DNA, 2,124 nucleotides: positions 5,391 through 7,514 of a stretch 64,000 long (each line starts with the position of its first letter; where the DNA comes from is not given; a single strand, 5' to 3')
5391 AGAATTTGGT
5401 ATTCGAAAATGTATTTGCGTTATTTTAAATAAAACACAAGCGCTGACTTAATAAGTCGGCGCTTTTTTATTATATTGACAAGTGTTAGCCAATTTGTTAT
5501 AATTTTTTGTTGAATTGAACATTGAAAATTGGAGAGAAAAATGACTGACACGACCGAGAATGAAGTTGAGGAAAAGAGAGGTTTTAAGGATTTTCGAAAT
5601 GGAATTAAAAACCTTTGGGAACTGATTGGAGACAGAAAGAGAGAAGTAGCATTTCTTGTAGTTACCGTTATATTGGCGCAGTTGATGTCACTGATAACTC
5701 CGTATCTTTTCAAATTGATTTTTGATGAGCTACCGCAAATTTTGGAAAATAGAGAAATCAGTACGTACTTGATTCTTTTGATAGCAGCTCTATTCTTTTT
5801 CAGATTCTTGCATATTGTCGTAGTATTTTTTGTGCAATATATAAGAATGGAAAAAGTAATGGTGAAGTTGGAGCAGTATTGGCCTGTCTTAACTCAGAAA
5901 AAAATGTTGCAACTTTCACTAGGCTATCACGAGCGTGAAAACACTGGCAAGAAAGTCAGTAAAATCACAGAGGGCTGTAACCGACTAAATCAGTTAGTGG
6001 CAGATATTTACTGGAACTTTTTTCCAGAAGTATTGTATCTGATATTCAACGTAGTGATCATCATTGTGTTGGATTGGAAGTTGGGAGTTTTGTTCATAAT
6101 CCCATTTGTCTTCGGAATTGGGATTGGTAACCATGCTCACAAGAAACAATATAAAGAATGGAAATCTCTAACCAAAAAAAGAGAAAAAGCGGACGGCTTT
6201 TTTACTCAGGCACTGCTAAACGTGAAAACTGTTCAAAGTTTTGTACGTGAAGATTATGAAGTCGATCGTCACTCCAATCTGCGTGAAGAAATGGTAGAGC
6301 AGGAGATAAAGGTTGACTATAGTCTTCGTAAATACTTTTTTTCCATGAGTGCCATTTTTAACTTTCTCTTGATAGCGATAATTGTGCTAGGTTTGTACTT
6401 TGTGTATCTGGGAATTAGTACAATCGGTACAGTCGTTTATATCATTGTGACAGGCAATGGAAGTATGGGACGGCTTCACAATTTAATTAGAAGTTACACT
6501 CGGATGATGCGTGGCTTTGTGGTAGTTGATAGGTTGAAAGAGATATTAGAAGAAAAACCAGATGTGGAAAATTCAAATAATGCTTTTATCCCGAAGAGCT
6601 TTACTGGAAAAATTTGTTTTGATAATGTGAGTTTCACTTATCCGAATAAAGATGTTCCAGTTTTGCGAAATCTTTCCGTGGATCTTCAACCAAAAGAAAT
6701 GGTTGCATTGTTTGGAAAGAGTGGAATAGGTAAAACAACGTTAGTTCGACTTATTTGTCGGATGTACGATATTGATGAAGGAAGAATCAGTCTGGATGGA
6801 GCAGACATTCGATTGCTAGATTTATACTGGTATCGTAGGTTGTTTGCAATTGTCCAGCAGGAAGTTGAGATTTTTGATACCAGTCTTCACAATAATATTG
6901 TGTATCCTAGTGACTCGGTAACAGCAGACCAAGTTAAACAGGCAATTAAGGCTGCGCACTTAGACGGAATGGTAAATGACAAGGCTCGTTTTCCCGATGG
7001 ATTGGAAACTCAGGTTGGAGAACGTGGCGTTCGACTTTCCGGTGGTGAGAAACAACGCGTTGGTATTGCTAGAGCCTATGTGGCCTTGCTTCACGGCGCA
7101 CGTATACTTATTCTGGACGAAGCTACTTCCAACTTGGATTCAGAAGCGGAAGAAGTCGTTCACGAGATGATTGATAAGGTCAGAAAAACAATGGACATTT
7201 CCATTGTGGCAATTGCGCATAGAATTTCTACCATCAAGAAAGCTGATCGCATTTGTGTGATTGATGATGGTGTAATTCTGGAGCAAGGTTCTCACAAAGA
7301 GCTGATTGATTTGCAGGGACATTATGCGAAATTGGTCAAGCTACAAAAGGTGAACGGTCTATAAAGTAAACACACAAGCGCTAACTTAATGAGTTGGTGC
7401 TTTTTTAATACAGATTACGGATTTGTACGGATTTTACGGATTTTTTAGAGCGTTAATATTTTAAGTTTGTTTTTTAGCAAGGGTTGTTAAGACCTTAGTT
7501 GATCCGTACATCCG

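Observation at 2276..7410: ABC exporter / M48-like membrane protease / ABC exporter cassette in which each gene has its own near-identical terminator-promoter-RBS module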

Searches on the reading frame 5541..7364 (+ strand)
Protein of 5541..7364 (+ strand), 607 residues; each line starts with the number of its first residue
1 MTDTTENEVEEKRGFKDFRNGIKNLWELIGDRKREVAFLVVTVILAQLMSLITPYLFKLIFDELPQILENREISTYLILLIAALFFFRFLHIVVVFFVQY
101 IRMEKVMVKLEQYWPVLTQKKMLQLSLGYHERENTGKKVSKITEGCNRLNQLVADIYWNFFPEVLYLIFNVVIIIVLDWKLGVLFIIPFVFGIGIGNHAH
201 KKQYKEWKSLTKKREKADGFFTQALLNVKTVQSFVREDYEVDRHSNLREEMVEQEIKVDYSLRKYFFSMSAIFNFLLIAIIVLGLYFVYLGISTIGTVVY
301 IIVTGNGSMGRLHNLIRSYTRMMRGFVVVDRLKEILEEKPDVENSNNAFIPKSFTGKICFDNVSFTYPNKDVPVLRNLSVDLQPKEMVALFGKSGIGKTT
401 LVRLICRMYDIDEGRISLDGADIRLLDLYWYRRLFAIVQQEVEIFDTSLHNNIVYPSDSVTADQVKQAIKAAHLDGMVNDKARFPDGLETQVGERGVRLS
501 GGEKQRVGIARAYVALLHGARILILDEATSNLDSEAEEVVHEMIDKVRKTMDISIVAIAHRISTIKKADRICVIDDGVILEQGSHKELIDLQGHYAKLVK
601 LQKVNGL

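Call 3: search_protein_families(library=pfam, proteins=[window:5541-7364:+], max_evalue=0.1)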
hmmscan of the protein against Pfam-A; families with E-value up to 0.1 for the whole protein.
window:5541-7364:+ (607 aa): 18 families
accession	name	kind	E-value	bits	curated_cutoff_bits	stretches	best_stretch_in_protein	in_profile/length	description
PF00664.28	ABC_membrane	-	2.4e-27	96.8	28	1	37-303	2-265/274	ABC transporter transmembrane region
PF00005.33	ABC_tran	-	1.7e-26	93.9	25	1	375-530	1-137/137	ABC transporter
PF02463.25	SMC_N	-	2.1e-06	27.8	40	1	386-572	25-209/220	RecF/RecN/SMC N terminal domain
PF13401.12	AAA_22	-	3.5e-05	24.6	27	1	385-556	5-119/130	AAA domain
PF00004.35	AAA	-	0.00025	21.9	21.2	0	389-413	2-26/131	ATPase family associated with various cellular activities (AAA)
PF02367.23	TsaE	-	0.0013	19.1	26.6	1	377-413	13-49/128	Threonylcarbamoyl adenosine biosynthesis protein TsaE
PF05621.17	TniB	-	0.0014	18.6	22.4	0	519-558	119-160/189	Bacterial TniB protein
PF03193.22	RsgA_GTPase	-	0.0035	17.6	30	1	375-417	97-138/174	RsgA GTPase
PF13191.12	AAA_16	-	0.0037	18.2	32.6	1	384-538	24-150/167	AAA ATPase domain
PF20720.3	nSTAND3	-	0.0096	16.1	27.2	1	382-409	14-41/155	Novel STAND NTPase 3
PF13558.12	SbcC_Walker_B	-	0.011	16.4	27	1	486-542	20-86/90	SbcC/RAD50-like, Walker B motif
PF25201.1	nSTAND6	-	0.021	15.3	27.7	1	375-411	8-44/148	Novel STAND NTPase 6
PF13479.12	AAA_24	-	0.028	14.7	27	0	387-422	4-41/195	AAA domain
PF05729.18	NACHT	-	0.034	14.4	26.7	0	387-407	2-22/167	NACHT domain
PF00931.28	NB-ARC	-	0.034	13.9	23.5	1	383-408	17-41/248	NB-ARC domain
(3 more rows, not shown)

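Call 12: search_protein_families(library=ncbifam, proteins=[window:5541-7364:+], max_evalue=1)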
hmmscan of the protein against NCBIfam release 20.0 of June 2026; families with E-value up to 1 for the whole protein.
window:5541-7364:+ (607 aa): 190 families (the best 25 are shown)
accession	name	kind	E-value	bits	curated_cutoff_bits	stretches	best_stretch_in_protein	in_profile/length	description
TIGR02203.1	MsbA_lipidA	equivalog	6.5e-102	341.9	602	1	34-602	11-569/572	lipid A export permease/ATP-binding protein MsbA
TIGR02204.1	MsbA_rel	hypoth_equivalog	1.9e-95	320.7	780.4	1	22-602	6-575/576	ABC transporter, permease/ATP-binding protein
NF010178.0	PRK13657.1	equivalog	7e-93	312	733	1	27-603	12-571/588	glucan ABC transporter ATP-binding protein/ permease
TIGR00958.1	3a01208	subfamily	3.1e-88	296.8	874.6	1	13-599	140-711/711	antigen peptide transporter 2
NF008381.0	PRK11176.1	equivalog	2.7e-87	293.5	867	1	22-602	13-579/582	lipid A ABC transporter ATP-binding protein/permease MsbA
NF052233.1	CphA_assoc_ABC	equivalog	2.8e-86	290.5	880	1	25-603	175-744/766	cyanophycin metabolism-associated ABC transporter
NF045513.1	HepA_fam_ABC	equivalog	2.1e-85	287.4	725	1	68-602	84-609/610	heterocyst formation ABC transporter subunit HepA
TIGR03796.1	NHLM_micro_ABC1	equivalog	1.4e-80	271.4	853.3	1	20-600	140-710/710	NHLP family bacteriocin export ABC transporter peptidase/permease/ATPase subunit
TIGR01846.1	type_I_sec_HlyB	subfamily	1.8e-79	267.8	725.55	1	32-602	138-692/694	type I secretion system permease/ATPase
TIGR03797.1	NHLM_micro_ABC2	equivalog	5.5e-78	263.1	709.4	1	25-602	126-685/686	NHLP bacteriocin export ABC transporter permease/ATPase subunit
TIGR03375.1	type_I_sec_LssB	subfamily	1.2e-73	248.6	693.1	1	25-590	140-690/696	type I secretion system permease/ATPase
TIGR01192.1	chvA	subfamily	1.1e-67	229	585.4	1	31-601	16-569/585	glucan export ABC transporter ATP-binding protein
TIGR02857.1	CydD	equivalog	6.7e-63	213.4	435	1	36-573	5-528/529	thiol reductant ABC exporter subunit CydD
NF008055.0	PRK10789.1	equivalog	1.2e-62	212.3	845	1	28-604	11-573/590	SmdA family multidrug ABC transporter permease/ATP-binding protein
NF008364.0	PRK11160.1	equivalog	1.5e-62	212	630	1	180-600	170-573/575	heme ABC transporter ATP-binding protein/permease CydC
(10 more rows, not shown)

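Call 28: find_homologous_proteins(query=window:5541-7364:+, max_evalue=1e-100)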
Query window:5541-7364:+ (607 aa): 248 proteins with E <= 1e-100 among 8000 candidates; the best 120 are listed.
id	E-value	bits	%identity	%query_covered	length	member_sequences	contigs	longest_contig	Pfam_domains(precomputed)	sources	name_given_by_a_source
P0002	0.0e+0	1345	100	100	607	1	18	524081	PF00005.34,PF02463.26,PF00664.29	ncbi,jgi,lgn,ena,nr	ncbi:ABC transporter ATP-binding protein [Candidatus Falkowbacteria bacterium]|jgi:ABC-type multidru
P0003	0.0e+0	1198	88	100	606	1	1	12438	PF00005.34,PF02463.26,PF00664.29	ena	-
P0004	1.6e-208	712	52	99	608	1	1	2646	PF00005.34,PF13401.13,PF02463.26,PF00664.29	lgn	-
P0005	2.9e-201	688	51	100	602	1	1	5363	PF00005.34,PF02463.26,PF00664.29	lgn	-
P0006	1.3e-197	676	51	100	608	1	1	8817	PF00005.34,PF02463.26,PF00664.29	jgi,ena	-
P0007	1.6e-196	673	51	98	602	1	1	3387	PF00005.34,PF00664.29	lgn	-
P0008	7.0e-196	671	49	100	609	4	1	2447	PF00005.34,PF00664.29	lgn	-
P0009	2.0e-195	669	51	97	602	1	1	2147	PF00005.34,PF00664.29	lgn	-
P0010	8.6e-195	667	50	100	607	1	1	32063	PF00005.34,PF02463.26,PF00664.29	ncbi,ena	-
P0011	8.2e-193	660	49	100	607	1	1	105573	PF00005.34,PF02463.26,PF00664.29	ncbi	ncbi:MAG: ABC transporter ATP-binding protein [bacterium]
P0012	5.7e-192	658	50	99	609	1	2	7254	PF00005.34,PF02463.26,PF00664.29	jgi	-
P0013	2.1e-190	652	47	100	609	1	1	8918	PF00005.34,PF00664.29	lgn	-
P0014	2.5e-189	649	48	100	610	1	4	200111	PF00005.34,PF02463.26,PF00664.29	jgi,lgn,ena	jgi:ABC-type multidrug transport system fused ATPase/permease subunit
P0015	6.0e-189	648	47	100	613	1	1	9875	PF00005.34,PF13401.13,PF02463.26,PF00664.29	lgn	-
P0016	3.9e-188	645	48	100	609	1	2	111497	PF00005.34,PF02463.26,PF00664.29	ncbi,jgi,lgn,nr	ncbi:ABC transporter ATP-binding protein [Candidatus Kuenenbacteria bacterium]|nr:ABC transporter AT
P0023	1.0e-184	634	47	98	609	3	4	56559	PF00005.34,PF00664.29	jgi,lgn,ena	-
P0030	5.1e-180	618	47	99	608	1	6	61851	PF00005.34,PF02463.26,PF00664.29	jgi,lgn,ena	jgi:ABC-type multidrug transport system fused ATPase/permease subunit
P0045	4.7e-175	602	46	99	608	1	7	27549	PF00005.34,PF13401.13,PF00664.29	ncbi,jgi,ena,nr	ncbi:ABC transporter ATP-binding protein [Candidatus Falkowbacteria bacterium]|jgi:ABC-type multidru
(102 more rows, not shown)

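Call 30: find_encoding_contigs(protein=P0003, flank=10000, max_places=4)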
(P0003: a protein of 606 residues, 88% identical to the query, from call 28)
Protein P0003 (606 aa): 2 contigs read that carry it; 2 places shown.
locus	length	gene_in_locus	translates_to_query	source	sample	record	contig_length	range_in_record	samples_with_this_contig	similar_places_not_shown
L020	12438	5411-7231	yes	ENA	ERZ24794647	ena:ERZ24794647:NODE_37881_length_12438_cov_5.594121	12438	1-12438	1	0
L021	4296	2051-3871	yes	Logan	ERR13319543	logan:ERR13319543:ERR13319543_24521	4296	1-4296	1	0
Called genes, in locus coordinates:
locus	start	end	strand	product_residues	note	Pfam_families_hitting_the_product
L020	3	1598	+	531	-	?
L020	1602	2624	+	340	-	PF02775:TPP_enzyme_C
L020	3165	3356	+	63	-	-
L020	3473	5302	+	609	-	PF00664:ABC_membrane, PF02463:SMC_N (weak), PF00005:ABC_tran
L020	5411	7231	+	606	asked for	PF00664:ABC_membrane, PF02463:SMC_N (weak), PF00005:ABC_tran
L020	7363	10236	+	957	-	PF00005:ABC_tran (faint), PF02463:SMC_N (faint), PF13175:AAA_15 (faint), PF13191:AAA_16 (faint), PF13555:AAA_29 (faint), PF17760:UvrA_inter, PF17755:UvrA_DNA-bind, PF13304:AAA_21 (weak), +1 more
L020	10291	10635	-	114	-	-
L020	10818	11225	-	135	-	PF01245:Ribosomal_L19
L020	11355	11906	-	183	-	PF00625:Guanylate_kin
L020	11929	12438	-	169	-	?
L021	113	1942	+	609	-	PF00664:ABC_membrane, PF02463:SMC_N (weak), PF00005:ABC_tran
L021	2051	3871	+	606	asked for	PF00664:ABC_membrane, PF02463:SMC_N (weak), PF00005:ABC_tran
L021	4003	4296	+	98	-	?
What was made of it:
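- On Ste24 + Ste6-type processing and export pathway: L020 has both exporters and no X (call 30).
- The sister species has p63-ABC1-ABC2 without X (call 30).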

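Call 52: find_encoding_contigs(protein=P0011, flank=6000, max_places=2)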
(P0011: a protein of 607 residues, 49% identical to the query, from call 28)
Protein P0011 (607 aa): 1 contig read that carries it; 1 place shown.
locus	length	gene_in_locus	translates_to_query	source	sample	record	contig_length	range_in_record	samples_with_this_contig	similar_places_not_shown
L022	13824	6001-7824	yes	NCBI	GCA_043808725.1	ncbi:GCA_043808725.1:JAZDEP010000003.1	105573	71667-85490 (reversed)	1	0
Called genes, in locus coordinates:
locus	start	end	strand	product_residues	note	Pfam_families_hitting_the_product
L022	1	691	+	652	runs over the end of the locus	PF03717:PBP_dimer, PF00905:Transpeptidase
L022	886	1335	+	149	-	PF03449:GreA_GreB_N, PF01272:GreA_GreB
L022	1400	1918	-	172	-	-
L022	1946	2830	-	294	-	PF01323:DSBA, PF13462:Thioredoxin_4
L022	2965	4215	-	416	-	PF00266:Aminotran_5, PF01041:DegT_DnrJ_EryC1 (faint)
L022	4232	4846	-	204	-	PF13462:Thioredoxin_4, PF01323:DSBA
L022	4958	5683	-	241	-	PF00085:Thioredoxin (faint), PF13098:Thioredoxin_2, PF13462:Thioredoxin_4, PF01323:DSBA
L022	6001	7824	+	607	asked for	PF00664:ABC_membrane, PF00005:ABC_tran, PF02463:SMC_N (faint)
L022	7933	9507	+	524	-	PF01336:tRNA_anti-codon, PF00152:tRNA-synt_2, PF01409:tRNA-synt_2d (faint)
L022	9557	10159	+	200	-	PF01725:Ham1p_like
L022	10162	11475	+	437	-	PF02403:Seryl_tRNA_N, PF00587:tRNA-synt_2b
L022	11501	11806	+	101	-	-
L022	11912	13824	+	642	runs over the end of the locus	-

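Call 72: find_encoding_contigs(protein=P0014, flank=6000, max_places=1)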
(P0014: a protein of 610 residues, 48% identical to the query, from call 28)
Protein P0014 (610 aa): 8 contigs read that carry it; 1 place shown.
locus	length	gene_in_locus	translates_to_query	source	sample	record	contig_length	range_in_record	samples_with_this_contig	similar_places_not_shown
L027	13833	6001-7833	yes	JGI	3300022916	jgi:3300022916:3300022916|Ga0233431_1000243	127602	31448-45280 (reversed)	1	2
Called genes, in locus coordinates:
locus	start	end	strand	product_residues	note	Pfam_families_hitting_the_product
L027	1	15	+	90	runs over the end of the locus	PF13187:Fer4_9 (faint), PF12797:Fer4_2 (weak), PF00037:Fer4, PF12837:Fer4_6 (weak), PF13237:Fer4_10 (weak), PF14697:Fer4_21, PF12838:Fer4_7, PF00037:Fer4 (weak), +2 more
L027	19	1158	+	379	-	PF01855:POR_N, PF17147:PFOR_II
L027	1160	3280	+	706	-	-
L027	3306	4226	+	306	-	PF02775:TPP_enzyme_C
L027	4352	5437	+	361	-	PF01435:Peptidase_M48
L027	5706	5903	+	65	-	-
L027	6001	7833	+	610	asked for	PF00664:ABC_membrane, PF00005:ABC_tran, PF02463:SMC_N (faint)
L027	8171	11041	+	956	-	PF00005:ABC_tran (faint), PF02463:SMC_N (faint), PF13173:AAA_14 (faint), PF13191:AAA_16 (faint), PF13238:AAA_18 (faint), PF13304:AAA_21 (faint), PF17760:UvrA_inter, PF17755:UvrA_DNA-bind, +3 more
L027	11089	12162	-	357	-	PF22422:MGH1-like_GH (faint)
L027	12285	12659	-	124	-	PF01245:Ribosomal_L19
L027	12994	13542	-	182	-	PF00625:Guanylate_kin, PF13238:AAA_18 (faint)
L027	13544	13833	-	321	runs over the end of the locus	PF01479:S4 (weak), PF00849:PseudoU_synth_2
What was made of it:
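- In L027 the M48 gene sits in a different place, upstream of p65 (call 72).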

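Call 73: find_encoding_contigs(protein=P0045, flank=6000, max_places=1)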
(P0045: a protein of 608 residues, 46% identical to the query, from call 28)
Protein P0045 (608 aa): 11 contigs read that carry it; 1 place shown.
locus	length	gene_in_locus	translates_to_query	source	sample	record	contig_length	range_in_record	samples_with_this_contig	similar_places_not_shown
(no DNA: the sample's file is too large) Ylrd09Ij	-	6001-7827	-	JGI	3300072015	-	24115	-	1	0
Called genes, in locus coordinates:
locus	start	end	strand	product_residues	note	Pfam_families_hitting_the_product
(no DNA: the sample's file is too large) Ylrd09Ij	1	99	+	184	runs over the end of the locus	PF01558:POR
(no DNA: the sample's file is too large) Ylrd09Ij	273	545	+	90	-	PF13187:Fer4_9 (faint), PF13534:Fer4_17 (faint), PF12797:Fer4_2 (weak), PF00037:Fer4, PF12837:Fer4_6 (weak), PF14697:Fer4_21, PF12838:Fer4_7, PF00037:Fer4 (weak), +3 more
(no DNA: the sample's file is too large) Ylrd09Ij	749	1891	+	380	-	PF01855:POR_N, PF02780:Transketolase_C (weak), PF17147:PFOR_II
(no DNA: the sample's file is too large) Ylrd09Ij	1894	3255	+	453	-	-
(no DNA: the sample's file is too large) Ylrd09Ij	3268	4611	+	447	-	-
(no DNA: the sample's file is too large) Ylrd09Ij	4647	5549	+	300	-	PF02775:TPP_enzyme_C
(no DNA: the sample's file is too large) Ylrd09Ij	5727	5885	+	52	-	-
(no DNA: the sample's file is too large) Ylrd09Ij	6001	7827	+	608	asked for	PF00664:ABC_membrane, PF00005:ABC_tran, PF13401:AAA_22 (faint)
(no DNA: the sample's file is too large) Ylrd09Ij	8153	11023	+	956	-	PF00005:ABC_tran (faint), PF02463:SMC_N (faint), PF03193:RsgA_GTPase (faint), PF13173:AAA_14 (faint), PF13175:AAA_15 (faint), PF13191:AAA_16 (faint), PF17760:UvrA_inter, PF17755:UvrA_DNA-bind, +4 more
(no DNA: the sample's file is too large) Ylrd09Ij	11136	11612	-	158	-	PF01245:Ribosomal_L19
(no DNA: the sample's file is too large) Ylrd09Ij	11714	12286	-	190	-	PF00625:Guanylate_kin, PF02223:Thymidylate_kin (faint)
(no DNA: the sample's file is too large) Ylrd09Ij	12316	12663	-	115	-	-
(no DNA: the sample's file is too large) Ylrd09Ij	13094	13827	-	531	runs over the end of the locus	PF01743:PolyA_pol, PF12627:PolyA_pol_RNAbd (weak), PF01966:HD (weak)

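Call 74: find_encoding_contigs(protein=P0023, flank=6000, max_places=1)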
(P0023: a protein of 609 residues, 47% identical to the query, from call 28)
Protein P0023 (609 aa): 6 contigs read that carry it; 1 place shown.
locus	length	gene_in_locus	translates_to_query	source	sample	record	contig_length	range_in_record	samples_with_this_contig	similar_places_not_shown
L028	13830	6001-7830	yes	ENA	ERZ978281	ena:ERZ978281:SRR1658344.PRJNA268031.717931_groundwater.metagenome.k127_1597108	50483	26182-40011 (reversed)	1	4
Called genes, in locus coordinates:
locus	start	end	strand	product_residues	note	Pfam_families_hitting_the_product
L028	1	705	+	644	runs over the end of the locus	-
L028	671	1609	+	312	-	PF02775:TPP_enzyme_C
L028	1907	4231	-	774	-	PF02384:N6_Mtase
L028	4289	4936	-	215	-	PF00717:Peptidase_S24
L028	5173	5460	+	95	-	PF01844:HNH (weak)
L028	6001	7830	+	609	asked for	PF00664:ABC_membrane, PF00005:ABC_tran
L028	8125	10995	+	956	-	PF00005:ABC_tran (faint), PF02463:SMC_N (faint), PF13175:AAA_15 (faint), PF13191:AAA_16 (faint), PF13304:AAA_21 (faint), PF13555:AAA_29 (faint), PF17760:UvrA_inter, PF17755:UvrA_DNA-bind, +2 more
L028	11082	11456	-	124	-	PF01245:Ribosomal_L19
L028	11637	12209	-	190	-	PF00625:Guanylate_kin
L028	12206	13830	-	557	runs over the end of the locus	PF01743:PolyA_pol, PF01966:HD (weak)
